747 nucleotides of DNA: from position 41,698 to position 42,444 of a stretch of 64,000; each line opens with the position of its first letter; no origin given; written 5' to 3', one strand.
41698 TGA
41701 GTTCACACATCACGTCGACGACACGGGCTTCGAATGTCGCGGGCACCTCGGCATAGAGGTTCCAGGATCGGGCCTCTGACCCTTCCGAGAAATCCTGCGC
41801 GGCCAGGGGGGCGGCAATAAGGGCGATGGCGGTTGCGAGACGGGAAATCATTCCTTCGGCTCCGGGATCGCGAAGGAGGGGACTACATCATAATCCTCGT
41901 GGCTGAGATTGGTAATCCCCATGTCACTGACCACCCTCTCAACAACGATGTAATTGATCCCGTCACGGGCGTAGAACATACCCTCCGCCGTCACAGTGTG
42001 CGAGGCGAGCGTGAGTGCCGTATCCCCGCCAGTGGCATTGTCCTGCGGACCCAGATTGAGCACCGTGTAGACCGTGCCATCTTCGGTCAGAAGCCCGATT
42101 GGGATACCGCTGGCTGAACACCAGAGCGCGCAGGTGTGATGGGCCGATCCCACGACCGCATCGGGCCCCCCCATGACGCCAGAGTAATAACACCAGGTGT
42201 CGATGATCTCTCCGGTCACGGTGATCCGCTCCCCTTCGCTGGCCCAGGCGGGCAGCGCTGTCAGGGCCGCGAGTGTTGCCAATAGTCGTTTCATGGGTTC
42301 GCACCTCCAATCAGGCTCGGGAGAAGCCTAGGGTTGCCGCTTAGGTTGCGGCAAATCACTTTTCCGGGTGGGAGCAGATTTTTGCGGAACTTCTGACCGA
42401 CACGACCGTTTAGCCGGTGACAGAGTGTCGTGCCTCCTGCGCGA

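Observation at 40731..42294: Operon of two paralogous exported CxxxC proteins of unknown function plus a dedicated SCO chaperone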

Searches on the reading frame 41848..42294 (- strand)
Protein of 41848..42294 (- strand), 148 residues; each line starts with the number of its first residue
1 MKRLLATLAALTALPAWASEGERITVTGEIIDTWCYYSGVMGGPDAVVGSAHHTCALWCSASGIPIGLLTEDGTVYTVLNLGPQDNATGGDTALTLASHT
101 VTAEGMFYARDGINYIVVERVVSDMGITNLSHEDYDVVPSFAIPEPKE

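Call 3: search_protein_families(library=pfam, proteins=[window:41848-42294:-], max_evalue=1)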
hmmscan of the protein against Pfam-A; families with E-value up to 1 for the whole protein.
window:41848-42294:- (148 aa): 0 families

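Call 4: search_protein_families(library=ncbifam, proteins=[window:41848-42294:-], max_evalue=1)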
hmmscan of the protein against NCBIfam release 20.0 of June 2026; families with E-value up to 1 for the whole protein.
window:41848-42294:- (148 aa): 0 families

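Call 6: search_solved_structures(query=window:41848-42294:-, max_evalue=10)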
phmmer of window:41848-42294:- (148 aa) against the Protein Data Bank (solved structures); distinct sequences matched with E-value up to 10: 6.
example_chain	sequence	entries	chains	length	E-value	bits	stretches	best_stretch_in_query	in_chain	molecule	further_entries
5nnz_B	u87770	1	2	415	0.096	15.8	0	44-79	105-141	Dynein assembly factor with WDR repeat domains 1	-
9ms5_A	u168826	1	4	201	0.32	14.1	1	100-137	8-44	Peptidoglycan-binding domain-containing protein, expansin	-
6zvj_I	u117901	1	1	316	0.73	13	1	5-77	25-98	Eukaryotic translation initiation factor 3 subunit I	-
6ybt_2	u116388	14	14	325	0.77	12.9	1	5-77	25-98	Eukaryotic translation initiation factor 3 subunit I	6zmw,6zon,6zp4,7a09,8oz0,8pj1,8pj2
5k0y_T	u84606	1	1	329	0.81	12.8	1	5-77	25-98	Eukaryotic translation initiation factor 3 subunit I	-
5mzh_A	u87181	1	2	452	1.8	11.7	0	43-86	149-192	Dynein assembly factor with WDR repeat domains 1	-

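Call 8: find_homologous_proteins(query=window:41848-42294:-, max_evalue=0.001)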
Query window:41848-42294:- (148 aa): 1932 proteins with E <= 0.001 among 2018 candidates; the best 120 are listed.
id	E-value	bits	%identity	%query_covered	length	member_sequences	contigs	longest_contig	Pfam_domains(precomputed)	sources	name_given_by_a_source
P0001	4.7e-94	330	100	100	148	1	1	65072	-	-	-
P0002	1.7e-80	286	86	100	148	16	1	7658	-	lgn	-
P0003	5.0e-80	285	84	100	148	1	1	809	-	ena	-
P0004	5.4e-80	284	85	100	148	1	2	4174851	-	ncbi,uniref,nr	ncbi:hypothetical protein [Sulfitobacter aestuariivivens]|uniref:Uncharacterized protein n=1 Tax=Sul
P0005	1.0e-79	284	83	100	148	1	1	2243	-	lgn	-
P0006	1.5e-79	283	84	100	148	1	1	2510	-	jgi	jgi:hypothetical protein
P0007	1.8e-79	283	85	100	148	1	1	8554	-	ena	-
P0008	1.8e-79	283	84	100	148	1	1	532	-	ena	-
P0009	2.3e-79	282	84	100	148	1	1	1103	-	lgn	-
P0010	2.8e-79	282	84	100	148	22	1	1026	-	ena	-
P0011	3.3e-79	282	88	89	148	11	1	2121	-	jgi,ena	jgi:hypothetical protein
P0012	5.0e-79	281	83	100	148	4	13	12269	-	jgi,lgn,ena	jgi:hypothetical protein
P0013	9.0e-79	280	82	100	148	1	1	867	-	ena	-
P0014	9.4e-79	280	82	100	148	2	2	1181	-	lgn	-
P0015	1.1e-78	280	83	100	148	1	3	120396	-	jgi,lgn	-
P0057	2.1e-66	240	74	88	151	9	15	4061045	-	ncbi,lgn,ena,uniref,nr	ncbi:hypothetical protein KBY22_09175 [Ruegeria pomeroyi]|uniref:Uncharacterized protein n=2 Tax=Rue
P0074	4.3e-65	236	74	91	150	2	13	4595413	-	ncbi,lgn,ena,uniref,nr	ncbi:hypothetical protein QEZ52_15525 [Aliisedimentitalea scapharcae]|uniref:Uncharacterized protein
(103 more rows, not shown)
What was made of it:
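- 41848..42294 (-): Gene A: exported 148-aa protein with an OB-fold-like model and a Cys3-His core. 1932 relatives (call 8).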

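Call 14: search_solved_structures(query=A1, max_evalue=10)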
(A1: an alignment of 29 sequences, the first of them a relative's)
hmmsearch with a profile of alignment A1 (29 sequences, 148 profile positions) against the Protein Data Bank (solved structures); distinct sequences matched with E-value up to 10: 1.
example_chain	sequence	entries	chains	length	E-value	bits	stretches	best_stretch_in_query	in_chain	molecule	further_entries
5nnz_B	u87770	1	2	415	1.3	11.8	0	47-78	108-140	Dynein assembly factor with WDR repeat domains 1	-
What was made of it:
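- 41848..42294 (-): No Pfam, NCBIfam or PDB match (calls 3, 4, 6, 14).
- On Cupredoxin / CuA domain, A: No Pfam or PDB match (calls 3, 6, 14).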

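Call 19: find_related_loci(query=A1, collection=genome_contigs, flank=6000)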
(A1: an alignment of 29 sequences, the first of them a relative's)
Query A1 (148 aa) in genome_contigs; peptide patterns used: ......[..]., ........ (x = any residue, [..] = any of these).
505 stretches matched a pattern; 498 encode a relative of the query (tblastn E <= 1e-3); the best 80 are kept; 80 distinct loci.
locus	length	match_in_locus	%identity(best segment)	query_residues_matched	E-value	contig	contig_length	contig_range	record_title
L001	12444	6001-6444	85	1-148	2e-83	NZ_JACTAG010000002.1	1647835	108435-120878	Sulfitobacter aestuariivivens strain TSTF-M16 2, whole genome shotgun sequence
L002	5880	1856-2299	83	1-148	2e-83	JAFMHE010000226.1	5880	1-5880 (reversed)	MAG: Rhodobacteraceae bacterium isolate DEBay_Spr20G08_38 NODE_12318_length_5880_cov_12.8891, whole genome shotgun seque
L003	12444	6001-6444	82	1-148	8e-83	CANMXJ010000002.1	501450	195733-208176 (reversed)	uncultured Sulfitobacter sp. isolate 3-1232-G.fasta genome assembly, contig: NODE_2, whole genome shotgun sequence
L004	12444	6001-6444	80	1-148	8e-82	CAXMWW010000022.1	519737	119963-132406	MAG: uncultured Sulfitobacter sp. isolate c7aa7673-099f-424b-b76d-a1e9a7826d04 genome assembly, contig: contig_22, whole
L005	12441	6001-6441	83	1-147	3e-80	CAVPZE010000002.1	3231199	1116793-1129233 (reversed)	MAG: uncultured Alphaproteobacteria bacterium isolate MFD03250.bin.1.36 genome assembly, contig: contig_15910, whole gen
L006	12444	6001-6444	81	1-148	8e-79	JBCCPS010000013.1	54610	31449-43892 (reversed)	MAG: Pseudomonadota bacterium isolate P01_D01_bin.133 k141_1660959_length_54610_cov_47.8787, whole genome shotgun sequen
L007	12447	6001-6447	82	1-148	2e-78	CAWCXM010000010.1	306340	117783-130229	MAG: uncultured Alphaproteobacteria bacterium isolate MFD03250.bin.1.152 genome assembly, contig: contig_23747, whole ge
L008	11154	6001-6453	80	1-147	9e-79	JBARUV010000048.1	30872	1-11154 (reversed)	MAG: Sulfitobacter sp. isolate MFD12129_ilm_asm_bin17 k127_17529, whole genome shotgun sequence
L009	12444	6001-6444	82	1-148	3e-78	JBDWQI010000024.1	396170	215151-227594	MAG: Sulfitobacter sp. isolate AQ.60.F.B1_47_62 AQ_60_F_B1_47_62_000000000028, whole genome shotgun sequence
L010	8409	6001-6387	87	20-148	1e-75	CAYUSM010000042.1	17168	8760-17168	MAG TPA_asm: uncultured Sulfitobacter sp. isolate SRP342821_co1_167 genome assembly, contig: NODE_2515_length_17168_cov_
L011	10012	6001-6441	76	1-147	3e-75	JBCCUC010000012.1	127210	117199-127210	MAG: Pseudomonadota bacterium isolate P01_D01_bin.95 k141_1407821_length_127210_cov_16.9858, whole genome shotgun sequen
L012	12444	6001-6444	85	1-148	3e-83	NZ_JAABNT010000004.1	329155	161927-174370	Sulfitobacter sediminilitoris strain JBTF-M27 4, whole genome shotgun sequence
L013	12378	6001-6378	89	23-148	2e-74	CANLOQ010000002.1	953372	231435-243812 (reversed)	uncultured Sulfitobacter sp. isolate 831.fasta genome assembly, contig: NODE_2, whole genome shotgun sequence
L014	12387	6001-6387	84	20-148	2e-73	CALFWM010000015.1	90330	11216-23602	MAG: uncultured Sulfitobacter sp. isolate H2_Bin_Bin_92_sub_1 genome assembly, contig: c_000000466846, whole genome shot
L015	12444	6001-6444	79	1-148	5e-73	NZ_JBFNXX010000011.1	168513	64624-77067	Sulfitobacter sediminis strain MJW-29 NODE_11_length_168513_cov_770.447915, whole genome shotgun sequence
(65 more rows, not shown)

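Call 22: predict_structure(alignment_id=A1)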
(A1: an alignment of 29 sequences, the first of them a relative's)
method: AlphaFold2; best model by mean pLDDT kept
length: 148 residues; sequences in the alignment: 29
mean_pLDDT: 64.4   pTM: 0.60
mean pLDDT of the five models: 64.4, 62.0, 57.0, 57.0, 52.8
residues with pLDDT >= 90: 0; 70-90: 51; 50-70: 67; < 50: 30
segments of 3 or more residues with pLDDT < 50: 83-92, 126-133, 142-148
pLDDT, mean of each block of 10 residues (from residue 1): 66 55 81 74 66 65 73 81 47 54 79 76 52 49 45
secondary structure, 60 per line:
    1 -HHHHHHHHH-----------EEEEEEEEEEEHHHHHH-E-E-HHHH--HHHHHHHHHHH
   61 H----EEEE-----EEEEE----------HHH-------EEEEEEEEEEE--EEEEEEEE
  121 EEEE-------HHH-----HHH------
elements in order: H2-10 E22-32 H33-38 H44-47 H50-61 E66-69 E75-79 E100-110 E113-124

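Call 27: fold_search(model_id=the predicted structure, library=pdb)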
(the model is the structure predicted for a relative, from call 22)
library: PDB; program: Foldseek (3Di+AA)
matches with E <= 10: 448; with E <= 0.001: 0
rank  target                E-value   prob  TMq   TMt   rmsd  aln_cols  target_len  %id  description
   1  9qc3                  1.9e-02  0.97  0.37  0.14  10.8       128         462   14  CRYSTAL STRUCTURE OF LYSYL-TRNA SYNTHETASE FROM Mycobacterium tuberculosis COMPLEXED WITH L-LYSINE AND INHIBITOR DDD0199 (released 2025-08-13)
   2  2pqa_C                3.2e-02  0.97  0.35  0.40   6.1       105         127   10  Crystal Structure of Full-length Human RPA 14/32 Heterodimer (released 2007-11-13)
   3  2xgt_A                3.2e-02  0.87  0.32  0.13   7.8       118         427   13  Asparaginyl-tRNA synthetase from Brugia malayi complexed with the sulphamoyl analogue of asparaginyl-adenylate (released 2010-12-15)
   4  9qdj                  3.6e-02  0.93  0.36  0.14  10.6       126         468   16  CRYSTAL STRUCTURE OF LYSYL-TRNA SYNTHETASE FROM Mycobacterium tuberculosis COMPLEXED WITH L-LYSINE AND INHIBITOR DDD0188 (released 2025-08-13)
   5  1l1o_B                4.1e-02  0.72  0.28  0.32   6.8       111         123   11  Structure of the human Replication Protein A (RPA) trimerization core (released 2002-06-05)
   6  7qi8                  4.4e-02  0.90  0.36  0.14  10.5       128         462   16  CRYSTAL STRUCTURE OF LYSYL-TRNA SYNTHETASE FROM Mycobacterium tuberculosis COMPLEXED WITH L-LYSINE AND INHIBITOR (released 2022-10-19)
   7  9pd3_O                4.4e-02  0.80  0.30  0.25   5.6       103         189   10  NER dual incision complex - DuIS (released 2026-02-18)
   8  8rk2_B                5.0e-02  0.75  0.27  0.34   7.3       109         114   10  Human Replication protein A (RPA; trimeric core) - ssDNA complex (released 2024-04-24)
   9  9mj5_B                5.0e-02  0.66  0.30  0.23   9.2       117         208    9  Catalytic domain of human DNA polymerase alpha in complex with DNA and RPA (released 2025-02-19)
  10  8aaj_C                5.3e-02  0.90  0.30  0.38   9.5       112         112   12  Crystal structure of the Pyrococcus abyssi RPA (apo form) (released 2023-05-03)
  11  2pqa_A                5.3e-02  0.87  0.30  0.34   5.9       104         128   10  Crystal Structure of Full-length Human RPA 14/32 Heterodimer (released 2007-11-13)
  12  2pi2_D                5.3e-02  0.82  0.27  0.31   7.4       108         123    9  Full-length Replication protein A subunits RPA14 and RPA32 (released 2007-10-16)
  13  2hql_C                6.0e-02  0.66  0.31  0.46   7.5       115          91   11  Crystal structure of a small single-stranded DNA binding protein from Mycoplasma pneumoniae (released 2007-05-01)
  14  3eiv_D                6.0e-02  0.63  0.31  0.42   9.6       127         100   11  Crystal Structure of Single-stranded DNA-binding protein from Streptomyces coelicolor (released 2009-09-08)
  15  9qbr                  6.4e-02  0.80  0.37  0.14  11.3       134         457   14  CRYSTAL STRUCTURE OF LYSYL-TRNA SYNTHETASE FROM Mycobacterium tuberculosis COMPLEXED WITH L-LYSINE AND INHIBITOR DDD0199 (released 2025-08-13)
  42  1nnx                  2.1e-01  0.72  0.33  0.49   9.9       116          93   12  Structure of the hypothetical protein ygiW from E. coli. (released 2004-03-09)
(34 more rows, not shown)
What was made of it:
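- On Cupredoxin / CuA domain, A: The model is OB-like (call 27).
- Closest known: Bacterial OB-fold. Same: Foldseek lists YgiW (1nnx) among weak OB-fold hits (call 27).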

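Call 29: search_protein_representatives(alignment_id=A1)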
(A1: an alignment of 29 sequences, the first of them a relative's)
Query: 29 sequences, 148 profile positions. Proteins with E-value up to 0.001 (for the whole library): 781; up to 1e-10: 89; up to 1e-30: 17. The best 150 are listed.
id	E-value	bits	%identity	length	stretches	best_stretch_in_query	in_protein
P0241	6.0e-56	204.4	-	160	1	11-148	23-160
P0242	9.1e-53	194.1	-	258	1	7-147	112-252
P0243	9.1e-47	174.6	-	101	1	16-113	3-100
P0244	2.9e-45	169.8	-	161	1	42-148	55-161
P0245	2.1e-40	154.0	-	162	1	5-104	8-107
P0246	2.6e-38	147.2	-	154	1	5-86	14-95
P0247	5.8e-38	146.0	-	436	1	6-100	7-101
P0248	1.5e-36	141.5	-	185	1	8-140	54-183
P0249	2.2e-36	140.9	-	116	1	1-75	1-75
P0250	1.4e-35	138.3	-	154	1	5-139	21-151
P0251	1.1e-34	135.4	-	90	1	62-147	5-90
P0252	2.0e-34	134.6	-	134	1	8-122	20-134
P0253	2.5e-34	134.2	-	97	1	12-83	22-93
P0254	1.3e-33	131.9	-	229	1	11-86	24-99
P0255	4.1e-33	130.3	-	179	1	19-139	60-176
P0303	1.5e-13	66.8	-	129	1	18-121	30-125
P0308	3.4e-12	62.4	-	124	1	8-123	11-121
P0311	5.7e-12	61.7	-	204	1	16-121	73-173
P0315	1.3e-11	60.6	-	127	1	9-122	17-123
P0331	1.5e-10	57.1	-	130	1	5-121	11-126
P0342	3.2e-10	56.0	-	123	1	9-121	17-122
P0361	1.3e-09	54.0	-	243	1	20-124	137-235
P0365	2.0e-09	53.5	-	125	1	9-122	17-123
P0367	2.7e-09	53.0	-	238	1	17-124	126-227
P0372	3.0e-09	52.9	-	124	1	12-121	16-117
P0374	3.3e-09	52.7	-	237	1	11-133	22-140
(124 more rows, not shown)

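Call 31: search_protein_families(library=pfam, proteins=[P0303, P0308, P0315, P0331, P0342, P0311, P0361, P0367, P0374, P0242], max_evalue=1)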
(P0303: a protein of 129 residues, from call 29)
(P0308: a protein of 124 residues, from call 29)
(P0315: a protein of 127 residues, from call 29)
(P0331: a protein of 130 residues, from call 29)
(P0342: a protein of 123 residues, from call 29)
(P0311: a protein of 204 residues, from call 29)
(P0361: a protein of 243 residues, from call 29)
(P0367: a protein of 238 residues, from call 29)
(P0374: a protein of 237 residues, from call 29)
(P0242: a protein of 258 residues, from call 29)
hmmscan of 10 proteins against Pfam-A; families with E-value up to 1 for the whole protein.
P0303 (129 aa): 3 families
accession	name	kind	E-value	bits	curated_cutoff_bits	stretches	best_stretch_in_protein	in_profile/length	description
PF07172.16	GRP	-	0.0083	17.2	30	1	1-64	1-62/90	Glycine rich protein family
PF19135.5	DUF5818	-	0.029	14.4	27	0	31-44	32-45/57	Protein of unknown function (DUF5818)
PF02626.20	CT_A_B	-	0.068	13.2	25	1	65-106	203-246/261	Carboxyltransferase domain, subdomain A and B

P0308 (124 aa): 0 families

P0315 (127 aa): 0 families

P0331 (130 aa): 1 family
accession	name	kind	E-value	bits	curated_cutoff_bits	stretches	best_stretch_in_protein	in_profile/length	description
PF20836.2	HAO_bd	-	0.026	15.1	25.3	1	20-45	15-42/57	Hypothetical protein NE1300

P0342 (123 aa): 0 families

P0311 (204 aa): 0 families

P0361 (243 aa): 1 family
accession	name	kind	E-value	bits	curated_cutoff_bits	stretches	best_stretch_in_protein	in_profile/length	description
PF24469.2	F54D1_6_C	-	0.22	12.1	27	1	135-168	19-52/75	F54D1.6, C-terminal Sushi-like domain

P0367 (238 aa): 1 family
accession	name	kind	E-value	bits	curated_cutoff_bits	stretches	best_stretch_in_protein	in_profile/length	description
PF15279.11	SOBP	-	0.29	12.1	35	1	36-122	85-172/325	Sine oculis-binding protein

P0374 (237 aa): 3 families
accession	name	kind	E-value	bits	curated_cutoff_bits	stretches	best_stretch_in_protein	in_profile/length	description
PF04945.19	YHS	-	3.5e-14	53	30.3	2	206-234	18-46/47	YHS domain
PF12018.13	FAP206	-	1.8e-09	37.7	33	2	185-235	199-251/272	Domain of unknown function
PF23157.1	DUF7055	-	0.23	11.6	27.6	1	26-48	20-42/66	Domain of unknown function (DUF7055)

P0242 (258 aa): 0 families

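Call 35: search_solved_structures(query=A3, max_evalue=10, show_alignments=2)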
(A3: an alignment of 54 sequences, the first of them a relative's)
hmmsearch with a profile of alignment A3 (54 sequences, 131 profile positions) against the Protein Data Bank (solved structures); distinct sequences matched with E-value up to 10: 7.
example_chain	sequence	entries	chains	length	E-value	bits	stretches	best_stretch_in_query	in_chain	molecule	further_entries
8ehb_A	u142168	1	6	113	0.14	15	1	52-86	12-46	Putative lipoprotein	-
6y7s_A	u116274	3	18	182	0.19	14.6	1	3-48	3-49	Type-1 fimbrial protein, A chain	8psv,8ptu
8w0o_A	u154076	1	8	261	0.66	12.9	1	76-123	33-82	Dehydrogenase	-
2lld_A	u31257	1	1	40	0.74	12.7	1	49-69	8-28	Lucifensin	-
8w0n_A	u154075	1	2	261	1.5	11.8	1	83-123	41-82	IRED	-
4rxu_A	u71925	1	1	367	1.8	11.5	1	69-117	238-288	Periplasmic sugar-binding protein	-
1ica_A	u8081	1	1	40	7.8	9.4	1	49-75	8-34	INSECT DEFENSIN A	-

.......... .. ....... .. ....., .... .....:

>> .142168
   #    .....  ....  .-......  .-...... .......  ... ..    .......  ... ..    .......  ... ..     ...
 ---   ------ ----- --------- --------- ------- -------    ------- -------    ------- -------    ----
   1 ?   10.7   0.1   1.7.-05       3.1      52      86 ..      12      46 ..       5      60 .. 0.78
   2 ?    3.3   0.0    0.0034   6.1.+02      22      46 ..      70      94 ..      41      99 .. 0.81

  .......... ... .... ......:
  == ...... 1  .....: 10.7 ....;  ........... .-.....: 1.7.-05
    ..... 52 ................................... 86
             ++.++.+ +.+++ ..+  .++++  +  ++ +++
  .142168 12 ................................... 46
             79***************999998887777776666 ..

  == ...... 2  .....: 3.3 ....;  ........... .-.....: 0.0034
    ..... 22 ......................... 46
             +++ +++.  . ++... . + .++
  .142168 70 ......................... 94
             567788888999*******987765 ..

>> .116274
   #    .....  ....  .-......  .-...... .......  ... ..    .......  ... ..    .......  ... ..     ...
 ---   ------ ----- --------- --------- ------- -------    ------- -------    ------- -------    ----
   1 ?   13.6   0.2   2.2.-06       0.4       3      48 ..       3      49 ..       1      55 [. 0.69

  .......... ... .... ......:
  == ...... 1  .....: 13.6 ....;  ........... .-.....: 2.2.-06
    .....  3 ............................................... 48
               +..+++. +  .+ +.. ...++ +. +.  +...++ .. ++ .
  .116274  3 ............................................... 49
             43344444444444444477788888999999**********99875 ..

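Call 37: find_homologous_proteins(query=A4, max_evalue=0.001)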
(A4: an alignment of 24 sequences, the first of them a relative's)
Query A4 (24 sequences) (185 aa, profile of the alignment): 228 proteins with E <= 0.001 among 8000 candidates; the best 120 are listed.
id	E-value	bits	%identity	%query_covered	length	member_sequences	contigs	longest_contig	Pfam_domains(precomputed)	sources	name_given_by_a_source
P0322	1.7e-37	146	33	53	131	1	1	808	-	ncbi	-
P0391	1.2e-35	140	37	59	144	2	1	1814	-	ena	-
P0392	2.5e-35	139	41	55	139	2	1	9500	-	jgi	jgi:hypothetical protein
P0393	2.5e-35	139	50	63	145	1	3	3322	-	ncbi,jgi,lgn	-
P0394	5.0e-35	138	58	64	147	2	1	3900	-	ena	-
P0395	7.2e-35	137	87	65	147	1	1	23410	-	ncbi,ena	-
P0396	1.2e-34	137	87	65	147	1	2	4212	-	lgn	-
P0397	1.4e-34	136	84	72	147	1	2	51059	-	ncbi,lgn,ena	-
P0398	1.4e-34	136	84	72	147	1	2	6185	-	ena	-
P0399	1.4e-34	136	34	56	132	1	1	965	-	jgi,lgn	jgi:hypothetical protein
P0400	1.5e-34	136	90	65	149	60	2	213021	-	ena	-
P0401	1.5e-34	136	82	89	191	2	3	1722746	-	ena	-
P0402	1.9e-34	136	53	72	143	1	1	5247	-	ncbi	-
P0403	2.2e-34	136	87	72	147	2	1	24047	-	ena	-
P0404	3.5e-34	135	83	81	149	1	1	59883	-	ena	-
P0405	3.9e-34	135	88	65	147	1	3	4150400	-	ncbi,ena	-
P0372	5.9e-34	134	40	39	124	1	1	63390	-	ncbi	ncbi:MAG: hypothetical protein AB1410_08270 [Acidobacteriota bacterium]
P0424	1.9e-33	133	56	63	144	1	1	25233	-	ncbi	-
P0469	2.1e-32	129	66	64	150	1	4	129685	-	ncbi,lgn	ncbi:MAG: hypothetical protein AB7P52_11310 [Alphaproteobacteria bacterium]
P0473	2.7e-32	129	62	82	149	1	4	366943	-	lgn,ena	-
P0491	7.5e-32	128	77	81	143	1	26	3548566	-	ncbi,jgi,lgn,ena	-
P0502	1.2e-31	127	47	72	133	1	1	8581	-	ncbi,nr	ncbi:MAG: hypothetical protein JKY20_01270 [Alphaproteobacteria bacterium]|nr:hypothetical protein [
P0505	1.5e-31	127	50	74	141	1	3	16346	-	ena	-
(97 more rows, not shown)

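Call 38: find_encoding_contigs(protein=P0405, flank=5000, max_places=2)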
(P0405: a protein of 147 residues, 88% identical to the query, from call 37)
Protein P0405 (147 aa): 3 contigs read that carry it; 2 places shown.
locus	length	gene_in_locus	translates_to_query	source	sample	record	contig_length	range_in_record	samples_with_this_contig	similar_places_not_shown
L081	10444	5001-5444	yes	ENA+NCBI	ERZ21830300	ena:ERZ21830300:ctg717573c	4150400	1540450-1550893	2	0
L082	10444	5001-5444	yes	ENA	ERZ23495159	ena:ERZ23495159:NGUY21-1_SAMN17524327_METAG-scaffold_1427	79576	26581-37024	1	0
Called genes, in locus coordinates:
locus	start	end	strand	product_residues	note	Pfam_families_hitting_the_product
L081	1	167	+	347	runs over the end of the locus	PF13379:NMT1_2, PF09084:NMT1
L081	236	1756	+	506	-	PF02332:Phenol_Hydrox, PF04945:YHS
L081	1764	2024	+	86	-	PF06234:TmoB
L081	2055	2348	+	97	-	PF02406:MmoB_DmpM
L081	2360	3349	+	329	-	PF02332:Phenol_Hydrox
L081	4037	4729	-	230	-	PF00106:adh_short, PF08659:KR (weak), PF13561:adh_short_C2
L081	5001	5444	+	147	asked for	-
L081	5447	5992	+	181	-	-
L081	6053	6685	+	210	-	PF12710:HAD (weak), PF13419:HAD_2 (faint), PF00702:Hydrolase, PF13242:Hydrolase_like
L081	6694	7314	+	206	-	PF13580:SIS_2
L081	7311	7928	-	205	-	PF09335:VTT_dom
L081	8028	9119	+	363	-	PF01594:AI-2E_transport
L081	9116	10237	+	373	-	PF02615:Ldh_2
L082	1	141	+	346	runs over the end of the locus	PF13379:NMT1_2, PF09084:NMT1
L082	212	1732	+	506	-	PF02332:Phenol_Hydrox, PF04945:YHS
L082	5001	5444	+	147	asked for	-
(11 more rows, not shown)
